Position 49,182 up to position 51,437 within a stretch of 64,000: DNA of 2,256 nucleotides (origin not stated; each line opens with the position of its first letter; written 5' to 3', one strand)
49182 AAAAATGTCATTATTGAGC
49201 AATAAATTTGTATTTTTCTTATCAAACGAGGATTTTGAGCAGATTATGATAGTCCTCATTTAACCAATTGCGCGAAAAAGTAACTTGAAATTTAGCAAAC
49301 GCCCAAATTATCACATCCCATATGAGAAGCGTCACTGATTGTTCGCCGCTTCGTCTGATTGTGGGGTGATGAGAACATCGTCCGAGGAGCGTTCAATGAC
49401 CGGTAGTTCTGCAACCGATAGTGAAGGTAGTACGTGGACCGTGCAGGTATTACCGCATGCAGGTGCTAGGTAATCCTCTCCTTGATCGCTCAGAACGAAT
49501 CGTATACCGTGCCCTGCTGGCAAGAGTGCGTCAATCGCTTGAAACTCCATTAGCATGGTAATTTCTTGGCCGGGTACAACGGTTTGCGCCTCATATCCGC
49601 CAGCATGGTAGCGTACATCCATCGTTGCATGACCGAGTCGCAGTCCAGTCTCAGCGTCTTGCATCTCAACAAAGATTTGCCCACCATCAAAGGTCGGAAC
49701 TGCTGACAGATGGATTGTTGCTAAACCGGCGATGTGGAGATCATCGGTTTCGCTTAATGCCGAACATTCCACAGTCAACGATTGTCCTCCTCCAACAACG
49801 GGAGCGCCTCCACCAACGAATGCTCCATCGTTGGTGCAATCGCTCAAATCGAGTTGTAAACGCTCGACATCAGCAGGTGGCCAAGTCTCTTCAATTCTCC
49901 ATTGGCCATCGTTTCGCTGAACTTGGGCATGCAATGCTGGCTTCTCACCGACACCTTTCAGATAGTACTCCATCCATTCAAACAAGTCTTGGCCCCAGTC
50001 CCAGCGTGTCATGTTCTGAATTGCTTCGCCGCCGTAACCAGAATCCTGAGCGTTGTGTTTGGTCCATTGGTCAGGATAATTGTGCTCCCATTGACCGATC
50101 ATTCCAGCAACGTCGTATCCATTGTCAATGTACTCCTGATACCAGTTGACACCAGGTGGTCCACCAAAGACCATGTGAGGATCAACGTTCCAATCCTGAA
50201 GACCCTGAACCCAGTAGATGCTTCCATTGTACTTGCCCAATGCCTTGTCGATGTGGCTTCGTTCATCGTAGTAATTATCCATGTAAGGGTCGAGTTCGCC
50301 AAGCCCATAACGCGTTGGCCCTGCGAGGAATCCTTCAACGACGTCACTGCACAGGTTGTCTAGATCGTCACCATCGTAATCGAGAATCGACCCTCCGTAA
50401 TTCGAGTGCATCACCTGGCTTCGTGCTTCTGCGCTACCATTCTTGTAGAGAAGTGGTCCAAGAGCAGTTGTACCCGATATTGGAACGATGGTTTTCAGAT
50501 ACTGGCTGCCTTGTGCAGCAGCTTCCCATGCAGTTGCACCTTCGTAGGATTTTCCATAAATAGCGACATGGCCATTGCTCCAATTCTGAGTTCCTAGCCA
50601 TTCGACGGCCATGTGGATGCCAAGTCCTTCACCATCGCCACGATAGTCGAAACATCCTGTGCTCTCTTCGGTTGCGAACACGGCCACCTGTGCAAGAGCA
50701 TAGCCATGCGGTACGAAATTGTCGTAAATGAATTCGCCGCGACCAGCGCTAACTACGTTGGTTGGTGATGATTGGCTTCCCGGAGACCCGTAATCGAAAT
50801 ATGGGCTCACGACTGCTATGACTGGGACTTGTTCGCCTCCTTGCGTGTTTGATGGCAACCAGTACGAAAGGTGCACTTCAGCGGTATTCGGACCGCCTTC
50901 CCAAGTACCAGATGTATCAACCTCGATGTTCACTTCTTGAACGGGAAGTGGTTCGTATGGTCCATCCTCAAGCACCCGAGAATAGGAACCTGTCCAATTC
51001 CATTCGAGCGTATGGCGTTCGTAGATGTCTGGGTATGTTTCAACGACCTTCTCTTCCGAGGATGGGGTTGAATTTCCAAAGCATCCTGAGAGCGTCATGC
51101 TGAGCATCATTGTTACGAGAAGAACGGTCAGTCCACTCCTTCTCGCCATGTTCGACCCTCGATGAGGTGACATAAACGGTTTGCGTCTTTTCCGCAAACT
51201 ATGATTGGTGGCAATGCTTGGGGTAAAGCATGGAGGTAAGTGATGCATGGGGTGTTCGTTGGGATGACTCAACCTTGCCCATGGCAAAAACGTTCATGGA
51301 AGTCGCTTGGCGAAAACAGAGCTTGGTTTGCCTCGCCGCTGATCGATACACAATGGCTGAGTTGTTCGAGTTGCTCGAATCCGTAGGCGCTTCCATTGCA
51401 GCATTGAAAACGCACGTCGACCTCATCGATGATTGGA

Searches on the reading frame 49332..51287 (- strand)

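Call 76: search_protein_families(library=pfam, proteins=[window:49332-51287:-], max_evalue=0.0001)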
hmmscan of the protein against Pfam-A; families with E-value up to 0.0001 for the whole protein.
window:49332-51287:- (651 aa): 2 families
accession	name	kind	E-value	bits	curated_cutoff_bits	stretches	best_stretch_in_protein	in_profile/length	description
PF02129.25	Peptidase_S15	-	1.6e-30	107.1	23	1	137-404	4-262/262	X-Pro dipeptidyl-peptidase (S15 family)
PF08530.16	PepX_C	-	1.2e-07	32.3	22.5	1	515-605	89-182/217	X-Pro dipeptidyl-peptidase C-terminal non-catalytic domain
